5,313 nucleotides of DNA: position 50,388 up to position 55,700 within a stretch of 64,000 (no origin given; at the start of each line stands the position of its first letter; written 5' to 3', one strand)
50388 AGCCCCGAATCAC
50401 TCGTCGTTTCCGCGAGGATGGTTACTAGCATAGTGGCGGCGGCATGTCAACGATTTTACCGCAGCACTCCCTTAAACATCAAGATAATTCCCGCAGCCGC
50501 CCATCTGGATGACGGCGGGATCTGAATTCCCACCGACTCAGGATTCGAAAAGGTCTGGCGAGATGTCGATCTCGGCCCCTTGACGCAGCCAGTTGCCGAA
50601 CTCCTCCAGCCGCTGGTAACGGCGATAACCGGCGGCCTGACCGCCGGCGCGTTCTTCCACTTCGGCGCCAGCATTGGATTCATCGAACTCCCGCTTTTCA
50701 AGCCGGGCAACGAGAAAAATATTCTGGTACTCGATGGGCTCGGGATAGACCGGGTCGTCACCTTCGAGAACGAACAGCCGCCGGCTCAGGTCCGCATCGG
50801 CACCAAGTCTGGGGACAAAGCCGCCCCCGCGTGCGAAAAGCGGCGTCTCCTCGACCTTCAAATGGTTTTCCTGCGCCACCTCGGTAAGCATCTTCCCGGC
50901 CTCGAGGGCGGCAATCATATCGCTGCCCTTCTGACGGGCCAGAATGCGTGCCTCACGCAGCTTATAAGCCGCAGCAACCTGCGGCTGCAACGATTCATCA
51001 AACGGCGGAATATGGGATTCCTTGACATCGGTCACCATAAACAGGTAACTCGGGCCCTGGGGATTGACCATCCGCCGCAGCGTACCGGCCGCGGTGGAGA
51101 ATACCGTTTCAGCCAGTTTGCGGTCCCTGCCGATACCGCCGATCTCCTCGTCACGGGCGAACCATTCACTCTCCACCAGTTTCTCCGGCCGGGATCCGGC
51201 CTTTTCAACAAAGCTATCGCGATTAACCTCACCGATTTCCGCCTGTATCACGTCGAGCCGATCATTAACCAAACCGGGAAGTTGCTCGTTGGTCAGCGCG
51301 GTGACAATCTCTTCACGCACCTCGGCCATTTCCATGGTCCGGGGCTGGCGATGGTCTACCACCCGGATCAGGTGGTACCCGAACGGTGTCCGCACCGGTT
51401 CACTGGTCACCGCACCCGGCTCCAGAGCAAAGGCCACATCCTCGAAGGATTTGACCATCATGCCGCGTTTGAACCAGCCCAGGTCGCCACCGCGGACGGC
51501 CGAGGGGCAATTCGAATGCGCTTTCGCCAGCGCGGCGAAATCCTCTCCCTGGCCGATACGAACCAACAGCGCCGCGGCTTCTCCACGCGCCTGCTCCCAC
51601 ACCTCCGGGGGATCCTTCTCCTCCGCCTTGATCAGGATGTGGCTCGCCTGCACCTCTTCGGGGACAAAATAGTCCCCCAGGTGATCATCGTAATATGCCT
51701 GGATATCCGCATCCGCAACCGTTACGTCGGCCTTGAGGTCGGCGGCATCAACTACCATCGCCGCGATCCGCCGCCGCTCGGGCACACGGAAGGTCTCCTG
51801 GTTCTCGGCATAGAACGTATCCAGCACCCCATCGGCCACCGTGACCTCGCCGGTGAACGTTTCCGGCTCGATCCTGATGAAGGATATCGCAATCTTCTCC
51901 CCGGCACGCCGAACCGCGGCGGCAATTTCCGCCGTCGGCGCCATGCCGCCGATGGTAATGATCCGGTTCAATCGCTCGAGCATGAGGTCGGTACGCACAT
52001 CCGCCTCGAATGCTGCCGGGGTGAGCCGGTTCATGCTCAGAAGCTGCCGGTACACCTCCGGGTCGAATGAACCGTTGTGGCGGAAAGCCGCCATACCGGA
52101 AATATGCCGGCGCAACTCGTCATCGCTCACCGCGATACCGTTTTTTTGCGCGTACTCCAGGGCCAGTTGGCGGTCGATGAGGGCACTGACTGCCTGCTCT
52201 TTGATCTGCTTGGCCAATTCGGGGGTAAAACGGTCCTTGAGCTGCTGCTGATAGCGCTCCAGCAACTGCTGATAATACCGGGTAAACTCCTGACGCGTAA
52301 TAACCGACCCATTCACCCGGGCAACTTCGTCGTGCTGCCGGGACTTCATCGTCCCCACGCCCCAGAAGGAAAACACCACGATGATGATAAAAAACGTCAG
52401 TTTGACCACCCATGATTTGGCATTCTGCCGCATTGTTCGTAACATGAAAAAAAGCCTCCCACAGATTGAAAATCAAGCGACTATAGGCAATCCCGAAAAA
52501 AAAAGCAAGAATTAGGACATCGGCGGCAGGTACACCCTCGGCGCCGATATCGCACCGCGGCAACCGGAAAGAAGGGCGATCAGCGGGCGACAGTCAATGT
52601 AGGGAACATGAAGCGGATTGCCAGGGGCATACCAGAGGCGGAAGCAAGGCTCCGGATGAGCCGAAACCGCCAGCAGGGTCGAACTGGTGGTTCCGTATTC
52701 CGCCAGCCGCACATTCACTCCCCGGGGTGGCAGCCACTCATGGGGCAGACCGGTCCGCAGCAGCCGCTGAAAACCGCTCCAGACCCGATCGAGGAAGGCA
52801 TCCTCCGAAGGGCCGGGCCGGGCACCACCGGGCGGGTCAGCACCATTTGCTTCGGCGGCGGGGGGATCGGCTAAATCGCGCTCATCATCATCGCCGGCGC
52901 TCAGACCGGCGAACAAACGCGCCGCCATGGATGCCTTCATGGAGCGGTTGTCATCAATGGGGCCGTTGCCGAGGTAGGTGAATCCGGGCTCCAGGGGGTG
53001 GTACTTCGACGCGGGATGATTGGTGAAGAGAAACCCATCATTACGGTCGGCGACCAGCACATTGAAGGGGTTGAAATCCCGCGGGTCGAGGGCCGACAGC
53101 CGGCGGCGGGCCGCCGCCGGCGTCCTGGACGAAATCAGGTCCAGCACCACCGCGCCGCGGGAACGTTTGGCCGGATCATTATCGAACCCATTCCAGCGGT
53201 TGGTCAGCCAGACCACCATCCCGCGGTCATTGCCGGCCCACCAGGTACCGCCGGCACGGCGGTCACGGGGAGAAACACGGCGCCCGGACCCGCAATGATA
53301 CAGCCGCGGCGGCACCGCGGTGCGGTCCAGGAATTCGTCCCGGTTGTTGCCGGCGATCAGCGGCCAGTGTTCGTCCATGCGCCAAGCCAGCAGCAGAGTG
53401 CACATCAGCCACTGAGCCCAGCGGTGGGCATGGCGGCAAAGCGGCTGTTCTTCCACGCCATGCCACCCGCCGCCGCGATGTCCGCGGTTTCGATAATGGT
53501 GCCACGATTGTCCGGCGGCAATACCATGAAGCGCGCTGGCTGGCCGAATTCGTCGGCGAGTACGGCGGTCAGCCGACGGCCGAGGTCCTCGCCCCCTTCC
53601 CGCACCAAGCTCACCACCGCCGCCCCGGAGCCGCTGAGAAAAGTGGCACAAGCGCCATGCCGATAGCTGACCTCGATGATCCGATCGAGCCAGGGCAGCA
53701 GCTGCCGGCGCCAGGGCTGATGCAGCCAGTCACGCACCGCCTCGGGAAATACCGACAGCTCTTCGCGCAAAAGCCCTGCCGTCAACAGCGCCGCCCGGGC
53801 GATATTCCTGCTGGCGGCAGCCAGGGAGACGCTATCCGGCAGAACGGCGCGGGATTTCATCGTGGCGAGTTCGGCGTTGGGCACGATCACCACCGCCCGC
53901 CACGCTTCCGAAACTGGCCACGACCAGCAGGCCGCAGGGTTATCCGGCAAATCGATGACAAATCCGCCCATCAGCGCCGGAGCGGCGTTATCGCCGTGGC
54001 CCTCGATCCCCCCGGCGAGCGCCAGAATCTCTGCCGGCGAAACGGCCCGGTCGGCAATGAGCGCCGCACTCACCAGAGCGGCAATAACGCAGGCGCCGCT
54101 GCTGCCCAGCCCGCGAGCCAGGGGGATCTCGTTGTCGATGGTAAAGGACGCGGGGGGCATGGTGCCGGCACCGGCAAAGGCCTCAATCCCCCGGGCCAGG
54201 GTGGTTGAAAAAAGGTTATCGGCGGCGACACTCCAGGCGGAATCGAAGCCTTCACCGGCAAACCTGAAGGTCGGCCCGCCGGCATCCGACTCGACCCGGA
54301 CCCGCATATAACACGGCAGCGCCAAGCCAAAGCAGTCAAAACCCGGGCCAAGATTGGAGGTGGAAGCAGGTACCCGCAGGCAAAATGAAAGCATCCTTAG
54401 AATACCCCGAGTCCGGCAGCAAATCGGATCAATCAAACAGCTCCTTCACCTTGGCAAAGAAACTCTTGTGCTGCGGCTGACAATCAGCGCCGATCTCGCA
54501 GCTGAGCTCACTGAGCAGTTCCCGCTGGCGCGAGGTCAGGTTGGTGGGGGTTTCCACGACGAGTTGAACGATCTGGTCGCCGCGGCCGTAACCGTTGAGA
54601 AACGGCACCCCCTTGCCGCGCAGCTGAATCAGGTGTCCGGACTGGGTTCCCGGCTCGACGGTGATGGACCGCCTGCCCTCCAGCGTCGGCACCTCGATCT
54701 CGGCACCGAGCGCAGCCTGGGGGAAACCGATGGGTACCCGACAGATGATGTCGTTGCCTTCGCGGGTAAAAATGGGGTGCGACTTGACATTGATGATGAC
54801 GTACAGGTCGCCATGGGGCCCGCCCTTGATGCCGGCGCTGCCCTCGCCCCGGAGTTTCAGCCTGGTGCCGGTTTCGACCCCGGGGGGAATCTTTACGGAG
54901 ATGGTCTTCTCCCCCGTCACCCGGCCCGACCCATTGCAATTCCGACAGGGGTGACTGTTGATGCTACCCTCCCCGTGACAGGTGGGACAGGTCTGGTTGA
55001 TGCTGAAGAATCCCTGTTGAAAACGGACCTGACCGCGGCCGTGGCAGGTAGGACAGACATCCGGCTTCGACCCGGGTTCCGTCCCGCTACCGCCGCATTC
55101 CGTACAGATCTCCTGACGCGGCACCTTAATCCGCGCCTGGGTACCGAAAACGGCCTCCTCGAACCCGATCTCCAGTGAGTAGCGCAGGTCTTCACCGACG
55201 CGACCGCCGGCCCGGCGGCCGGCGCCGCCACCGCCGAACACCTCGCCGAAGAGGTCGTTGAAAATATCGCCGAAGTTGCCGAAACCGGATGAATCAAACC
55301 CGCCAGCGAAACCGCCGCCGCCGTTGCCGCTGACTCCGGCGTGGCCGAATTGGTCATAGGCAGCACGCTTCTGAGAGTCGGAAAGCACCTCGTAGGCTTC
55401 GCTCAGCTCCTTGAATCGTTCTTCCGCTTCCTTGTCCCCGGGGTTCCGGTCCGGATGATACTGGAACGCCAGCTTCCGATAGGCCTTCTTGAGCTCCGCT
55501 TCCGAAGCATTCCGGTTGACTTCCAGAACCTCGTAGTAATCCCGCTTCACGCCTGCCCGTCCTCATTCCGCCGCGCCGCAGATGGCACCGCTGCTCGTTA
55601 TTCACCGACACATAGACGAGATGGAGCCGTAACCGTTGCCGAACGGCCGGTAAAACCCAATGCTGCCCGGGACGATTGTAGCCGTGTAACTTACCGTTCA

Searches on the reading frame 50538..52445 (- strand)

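Call 4: search_protein_families(library=pfam, proteins=[window:50538-52445:-])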
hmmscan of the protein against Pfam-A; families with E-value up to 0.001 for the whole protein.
window:50538-52445:- (635 aa): 6 families
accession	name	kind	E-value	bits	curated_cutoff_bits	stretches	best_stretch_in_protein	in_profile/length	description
PF13624.11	SurA_N_3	-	7.6e-53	179.1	27.2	1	1-159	1-161/162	SurA-like N-terminal domain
PF13623.11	SurA_N_2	-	9.6e-32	110.3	28.5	1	2-136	1-145/145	SurA-like N-terminal domain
PF13145.12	Rotamase_2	-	5.7e-27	95.4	27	1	243-378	1-121/121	PPIC-type PPIASE domain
PF00639.27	Rotamase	-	1.4e-24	87.3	21.7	1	269-363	1-96/97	PPIC-type PPIASE domain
PF13616.12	Rotamase_3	-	2.9e-24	86.3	22.5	1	262-365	13-115/116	PPIC-type PPIASE domain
PF09312.16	SurA_N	-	1.2e-08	35.6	30.8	1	41-159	5-117/118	SurA N-terminal domain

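Call 5: search_protein_families(library=ncbifam, proteins=[window:50538-52445:-])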
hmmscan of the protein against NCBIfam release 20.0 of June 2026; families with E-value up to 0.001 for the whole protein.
window:50538-52445:- (635 aa): 10 families
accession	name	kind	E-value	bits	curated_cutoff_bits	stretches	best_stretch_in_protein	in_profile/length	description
NF008054.0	PRK10788.1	equivalog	3.3e-64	217.7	493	1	1-529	1-526/626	peptidylprolyl isomerase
NF000809.0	PRK00059.1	equivalog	2.1e-33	116.1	303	2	235-402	166-324/336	peptidylprolyl isomerase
TIGR02933.1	nifM_nitrog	equivalog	2e-24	86.8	168.2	1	243-386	102-241/256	nitrogen fixation protein NifM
NF002824.0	PRK02998.1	subfamily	5.8e-21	75.1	360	1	250-385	121-241/283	peptidylprolyl isomerase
NF002846.0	PRK03095.1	equivalog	1.3e-20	74.1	361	1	239-383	108-242/287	peptidylprolyl isomerase PrsA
NF008038.0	PRK10770.1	equivalog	6.5e-19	68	394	1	263-374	283-392/431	peptidylprolyl isomerase SurA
NF011969.0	PRK15441.1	equivalog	8.9e-18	64.5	127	1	290-363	18-90/93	peptidylprolyl isomerase PpiC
NF002827.0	PRK03002.1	equivalog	3.3e-17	62.4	343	1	243-391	116-249/285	peptidylprolyl isomerase PrsA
NF003356.0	PRK04405.1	subfamily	1.2e-09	37.7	339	1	290-380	158-249/299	peptidylprolyl isomerase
TIGR00115.1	tig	equivalog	0.00026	20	180.2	1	52-154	299-404/410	trigger factor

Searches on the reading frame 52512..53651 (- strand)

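Call 63: search_protein_families(library=pfam, proteins=[window:52512-53651:-])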
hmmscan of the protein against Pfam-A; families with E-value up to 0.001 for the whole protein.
window:52512-53651:- (379 aa): 1 family
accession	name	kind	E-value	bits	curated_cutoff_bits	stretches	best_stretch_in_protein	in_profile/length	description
PF05742.17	TANGO2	-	8.3e-23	82.3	22.6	1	83-332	1-245/257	Transport and Golgi organisation 2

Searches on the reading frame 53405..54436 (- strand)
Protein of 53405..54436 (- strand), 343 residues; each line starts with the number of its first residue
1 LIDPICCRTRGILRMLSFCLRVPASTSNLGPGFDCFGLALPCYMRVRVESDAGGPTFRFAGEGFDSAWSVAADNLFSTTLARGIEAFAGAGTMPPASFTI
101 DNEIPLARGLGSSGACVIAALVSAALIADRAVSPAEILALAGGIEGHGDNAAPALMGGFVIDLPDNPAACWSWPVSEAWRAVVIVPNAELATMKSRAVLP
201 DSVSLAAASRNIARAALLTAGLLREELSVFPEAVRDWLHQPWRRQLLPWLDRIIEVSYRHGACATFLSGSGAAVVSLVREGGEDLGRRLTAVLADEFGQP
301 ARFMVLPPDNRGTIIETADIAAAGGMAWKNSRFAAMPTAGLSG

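Call 63: search_protein_families(library=pfam, proteins=[window:53405-54436:-])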
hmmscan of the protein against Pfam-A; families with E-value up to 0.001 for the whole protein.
window:53405-54436:- (343 aa): 2 families
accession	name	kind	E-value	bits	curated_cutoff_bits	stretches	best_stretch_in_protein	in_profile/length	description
PF00288.32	GHMP_kinases_N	-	4.2e-12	46.6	22.3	1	89-158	15-87/87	GHMP kinases N terminal domain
PF08544.19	GHMP_kinases_C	-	2.7e-07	31.3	21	1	233-290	16-80/85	GHMP kinases C terminal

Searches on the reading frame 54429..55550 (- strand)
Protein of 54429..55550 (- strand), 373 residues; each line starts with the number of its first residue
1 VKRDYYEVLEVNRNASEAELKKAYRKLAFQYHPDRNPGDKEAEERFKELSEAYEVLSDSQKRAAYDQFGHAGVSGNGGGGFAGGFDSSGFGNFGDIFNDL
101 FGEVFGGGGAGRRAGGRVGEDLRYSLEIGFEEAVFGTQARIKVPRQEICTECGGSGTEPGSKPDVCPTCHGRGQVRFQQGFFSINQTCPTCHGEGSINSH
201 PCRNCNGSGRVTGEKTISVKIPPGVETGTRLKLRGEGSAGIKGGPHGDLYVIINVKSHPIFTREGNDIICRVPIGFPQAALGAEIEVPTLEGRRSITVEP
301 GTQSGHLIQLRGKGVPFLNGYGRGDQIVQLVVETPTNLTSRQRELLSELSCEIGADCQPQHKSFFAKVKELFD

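Call 63: search_protein_families(library=pfam, proteins=[window:54429-55550:-])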
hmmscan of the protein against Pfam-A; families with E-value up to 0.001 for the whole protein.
window:54429-55550:- (373 aa): 4 families
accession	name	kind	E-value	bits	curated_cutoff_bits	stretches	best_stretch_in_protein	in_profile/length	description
PF01556.23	DnaJ_C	-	8.2e-52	175.7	26.6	1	122-335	1-152/152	DnaJ C terminal domain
PF00226.36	DnaJ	-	3.1e-29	101.3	27.8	1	4-66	1-63/63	DnaJ domain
PF00684.25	DnaJ_CXXCXGXG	-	1.3e-15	57.8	32.7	1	149-209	1-65/65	DnaJ central domain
PF15777.11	Anti-TRAP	-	0.00035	20.9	32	0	147-180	11-47/59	Tryptophan RNA-binding attenuator protein inhibitory protein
